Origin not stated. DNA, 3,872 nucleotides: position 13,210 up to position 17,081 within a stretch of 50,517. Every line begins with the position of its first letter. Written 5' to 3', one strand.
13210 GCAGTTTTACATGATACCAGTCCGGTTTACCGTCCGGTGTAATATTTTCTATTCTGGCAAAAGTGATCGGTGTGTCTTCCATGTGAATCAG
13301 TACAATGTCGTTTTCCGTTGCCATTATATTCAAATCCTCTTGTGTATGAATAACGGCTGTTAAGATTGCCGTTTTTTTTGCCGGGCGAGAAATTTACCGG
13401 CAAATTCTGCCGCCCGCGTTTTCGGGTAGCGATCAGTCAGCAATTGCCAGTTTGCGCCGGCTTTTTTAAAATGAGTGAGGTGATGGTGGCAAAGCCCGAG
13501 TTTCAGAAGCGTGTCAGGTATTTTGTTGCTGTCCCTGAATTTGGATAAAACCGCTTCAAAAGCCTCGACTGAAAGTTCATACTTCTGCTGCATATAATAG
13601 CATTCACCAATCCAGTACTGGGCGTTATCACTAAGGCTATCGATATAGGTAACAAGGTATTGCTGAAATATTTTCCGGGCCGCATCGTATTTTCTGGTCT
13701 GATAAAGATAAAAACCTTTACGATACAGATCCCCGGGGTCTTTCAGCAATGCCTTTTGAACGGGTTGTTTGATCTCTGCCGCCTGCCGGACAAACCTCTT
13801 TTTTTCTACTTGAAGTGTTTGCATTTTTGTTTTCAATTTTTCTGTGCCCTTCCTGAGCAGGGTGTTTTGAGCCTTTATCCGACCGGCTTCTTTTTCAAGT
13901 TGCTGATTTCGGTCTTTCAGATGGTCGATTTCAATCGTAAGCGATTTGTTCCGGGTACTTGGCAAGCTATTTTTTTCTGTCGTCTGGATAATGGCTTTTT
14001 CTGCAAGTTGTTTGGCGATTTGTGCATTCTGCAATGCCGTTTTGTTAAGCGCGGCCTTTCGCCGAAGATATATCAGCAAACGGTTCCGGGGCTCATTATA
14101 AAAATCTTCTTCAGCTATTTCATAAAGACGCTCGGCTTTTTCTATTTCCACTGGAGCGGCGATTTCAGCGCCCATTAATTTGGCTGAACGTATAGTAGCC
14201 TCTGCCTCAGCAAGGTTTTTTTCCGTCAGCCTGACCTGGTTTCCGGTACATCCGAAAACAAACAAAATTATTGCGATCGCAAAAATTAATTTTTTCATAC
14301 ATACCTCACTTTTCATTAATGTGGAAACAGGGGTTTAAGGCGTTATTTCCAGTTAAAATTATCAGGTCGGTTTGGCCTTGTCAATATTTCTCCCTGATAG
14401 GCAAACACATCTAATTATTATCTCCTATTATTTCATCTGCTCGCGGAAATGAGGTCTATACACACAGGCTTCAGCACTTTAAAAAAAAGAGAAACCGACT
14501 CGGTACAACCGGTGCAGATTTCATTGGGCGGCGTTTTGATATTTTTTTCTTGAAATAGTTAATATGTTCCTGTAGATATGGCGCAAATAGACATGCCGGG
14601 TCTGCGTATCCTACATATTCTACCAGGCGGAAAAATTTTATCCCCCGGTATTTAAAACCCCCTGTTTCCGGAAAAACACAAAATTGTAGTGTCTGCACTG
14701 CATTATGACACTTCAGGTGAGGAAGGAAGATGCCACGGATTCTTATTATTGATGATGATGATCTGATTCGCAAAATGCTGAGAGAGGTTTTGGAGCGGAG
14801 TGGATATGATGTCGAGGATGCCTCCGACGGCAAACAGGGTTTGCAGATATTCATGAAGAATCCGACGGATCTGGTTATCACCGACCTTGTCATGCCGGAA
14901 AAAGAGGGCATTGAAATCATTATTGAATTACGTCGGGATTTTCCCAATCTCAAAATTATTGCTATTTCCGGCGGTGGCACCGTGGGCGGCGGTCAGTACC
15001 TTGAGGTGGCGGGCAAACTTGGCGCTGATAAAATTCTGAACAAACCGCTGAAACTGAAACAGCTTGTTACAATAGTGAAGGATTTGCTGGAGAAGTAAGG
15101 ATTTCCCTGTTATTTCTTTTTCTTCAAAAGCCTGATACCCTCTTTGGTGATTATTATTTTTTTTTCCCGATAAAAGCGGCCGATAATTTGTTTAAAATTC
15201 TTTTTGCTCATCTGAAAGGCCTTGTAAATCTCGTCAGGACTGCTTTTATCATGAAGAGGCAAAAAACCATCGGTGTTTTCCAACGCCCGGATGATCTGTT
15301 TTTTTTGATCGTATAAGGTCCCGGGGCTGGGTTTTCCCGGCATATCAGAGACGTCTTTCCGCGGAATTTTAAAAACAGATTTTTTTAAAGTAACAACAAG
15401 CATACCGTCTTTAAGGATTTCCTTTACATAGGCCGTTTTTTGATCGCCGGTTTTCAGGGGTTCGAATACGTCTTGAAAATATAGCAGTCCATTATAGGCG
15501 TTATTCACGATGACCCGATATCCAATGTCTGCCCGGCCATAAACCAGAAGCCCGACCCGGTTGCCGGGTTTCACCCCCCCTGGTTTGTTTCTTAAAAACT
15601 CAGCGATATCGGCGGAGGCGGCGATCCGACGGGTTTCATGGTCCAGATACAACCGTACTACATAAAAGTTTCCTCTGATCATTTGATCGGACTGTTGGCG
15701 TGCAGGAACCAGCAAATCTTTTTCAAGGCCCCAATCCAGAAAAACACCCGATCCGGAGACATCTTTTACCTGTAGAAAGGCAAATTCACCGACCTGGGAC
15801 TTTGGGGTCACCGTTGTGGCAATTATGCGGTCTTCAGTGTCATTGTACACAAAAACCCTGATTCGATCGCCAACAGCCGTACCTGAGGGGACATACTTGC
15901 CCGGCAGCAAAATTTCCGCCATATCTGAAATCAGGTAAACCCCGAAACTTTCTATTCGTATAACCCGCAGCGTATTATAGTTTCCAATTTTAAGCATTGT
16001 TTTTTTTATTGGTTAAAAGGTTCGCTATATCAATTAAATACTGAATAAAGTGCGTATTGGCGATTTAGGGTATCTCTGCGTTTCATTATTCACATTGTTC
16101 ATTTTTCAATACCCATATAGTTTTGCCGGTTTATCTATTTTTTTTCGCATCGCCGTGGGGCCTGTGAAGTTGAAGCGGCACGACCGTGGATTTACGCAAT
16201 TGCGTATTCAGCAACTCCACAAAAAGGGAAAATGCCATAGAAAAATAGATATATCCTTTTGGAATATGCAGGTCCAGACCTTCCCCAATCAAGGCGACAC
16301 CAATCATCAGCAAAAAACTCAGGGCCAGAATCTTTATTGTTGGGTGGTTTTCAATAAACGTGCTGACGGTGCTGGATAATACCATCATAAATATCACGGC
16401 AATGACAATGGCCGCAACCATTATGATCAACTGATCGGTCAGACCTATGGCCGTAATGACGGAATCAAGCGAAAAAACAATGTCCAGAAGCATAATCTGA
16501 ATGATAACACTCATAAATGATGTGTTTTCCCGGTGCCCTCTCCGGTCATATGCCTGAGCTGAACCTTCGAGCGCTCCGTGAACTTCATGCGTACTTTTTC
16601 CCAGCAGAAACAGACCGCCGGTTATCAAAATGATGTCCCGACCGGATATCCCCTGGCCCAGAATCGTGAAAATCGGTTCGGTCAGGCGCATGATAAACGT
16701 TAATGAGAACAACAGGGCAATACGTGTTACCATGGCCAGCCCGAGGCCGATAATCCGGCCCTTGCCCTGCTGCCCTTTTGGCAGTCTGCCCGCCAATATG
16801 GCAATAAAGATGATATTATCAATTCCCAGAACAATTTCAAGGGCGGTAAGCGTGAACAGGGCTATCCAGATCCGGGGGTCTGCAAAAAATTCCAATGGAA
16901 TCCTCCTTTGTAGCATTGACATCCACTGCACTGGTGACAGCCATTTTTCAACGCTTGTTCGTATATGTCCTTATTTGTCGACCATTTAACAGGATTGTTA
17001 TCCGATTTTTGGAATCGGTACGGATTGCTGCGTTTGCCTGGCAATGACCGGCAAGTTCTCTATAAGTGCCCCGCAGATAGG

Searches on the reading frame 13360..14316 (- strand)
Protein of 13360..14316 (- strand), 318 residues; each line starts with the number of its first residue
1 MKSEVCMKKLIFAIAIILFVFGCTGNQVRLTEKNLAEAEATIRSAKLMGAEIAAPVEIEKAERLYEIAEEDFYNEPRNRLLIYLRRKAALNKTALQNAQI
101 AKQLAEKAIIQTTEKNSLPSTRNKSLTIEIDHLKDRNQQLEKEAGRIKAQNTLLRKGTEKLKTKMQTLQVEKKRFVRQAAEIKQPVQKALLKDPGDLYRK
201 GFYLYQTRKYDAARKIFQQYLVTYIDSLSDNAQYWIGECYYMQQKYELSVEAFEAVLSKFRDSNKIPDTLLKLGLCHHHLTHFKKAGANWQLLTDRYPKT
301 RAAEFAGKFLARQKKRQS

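Call 14: search_protein_families(library=pfam, proteins=[window:13360-14316:-])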
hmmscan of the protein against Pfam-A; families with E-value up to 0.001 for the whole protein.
window:13360-14316:- (318 aa): 7 families
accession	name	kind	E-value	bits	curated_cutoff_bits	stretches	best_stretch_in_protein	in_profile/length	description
PF13174.12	TPR_6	-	4.4e-11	43.1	26.3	1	232-263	2-33/33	Tetratricopeptide repeat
PF13432.12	TPR_16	-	1e-06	29.5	32.7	1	202-260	5-61/65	Tetratricopeptide repeat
PF07719.23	TPR_2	-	2.9e-06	27.4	27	0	232-260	3-31/34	Tetratricopeptide repeat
PF14662.11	KASH_CCD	-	3e-06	27.8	43.3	1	120-197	59-135/191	Coiled-coil region of CCDC155 or KASH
PF13424.12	TPR_12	-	0.00019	22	30.1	0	231-286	4-64/77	Tetratricopeptide repeat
PF00515.34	TPR_1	-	0.00059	20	27.8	0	232-258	3-29/34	Tetratricopeptide repeat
PF12895.13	ANAPC3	-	0.00066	20.3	27.2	0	186-253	15-79/82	Anaphase-promoting complex, cyclosome, subunit 3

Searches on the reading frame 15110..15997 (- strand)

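Call 14: search_protein_families(library=pfam, proteins=[window:15110-15997:-])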
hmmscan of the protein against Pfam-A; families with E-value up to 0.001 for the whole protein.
window:15110-15997:- (295 aa): 2 families
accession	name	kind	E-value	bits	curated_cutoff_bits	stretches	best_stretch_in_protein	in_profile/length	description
PF13509.12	S1_2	-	2.7e-28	98.3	21.8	2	4-62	1-60/61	S1 domain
PF17783.7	CvfB_WH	-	2.6e-22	78.8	22.9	1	234-290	2-58/58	CvfB-like winged helix domain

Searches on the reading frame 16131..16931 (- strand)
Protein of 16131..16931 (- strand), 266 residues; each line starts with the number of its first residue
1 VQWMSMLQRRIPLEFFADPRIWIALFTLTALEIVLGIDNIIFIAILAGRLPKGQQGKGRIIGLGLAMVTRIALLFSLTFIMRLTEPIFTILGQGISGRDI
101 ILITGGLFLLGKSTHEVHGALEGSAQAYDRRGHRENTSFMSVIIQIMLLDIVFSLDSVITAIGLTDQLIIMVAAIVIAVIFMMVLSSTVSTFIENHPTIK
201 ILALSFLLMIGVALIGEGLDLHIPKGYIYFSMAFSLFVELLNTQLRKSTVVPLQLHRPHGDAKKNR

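Call 15: search_protein_families(library=pfam, proteins=[window:16131-16931:-])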
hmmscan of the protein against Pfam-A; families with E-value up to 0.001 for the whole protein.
window:16131-16931:- (266 aa): 1 family
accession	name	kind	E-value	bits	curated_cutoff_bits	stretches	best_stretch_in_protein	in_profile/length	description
PF03741.22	TerC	-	3.9e-46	157.5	27.8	1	26-215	1-175/178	Integral membrane protein TerC family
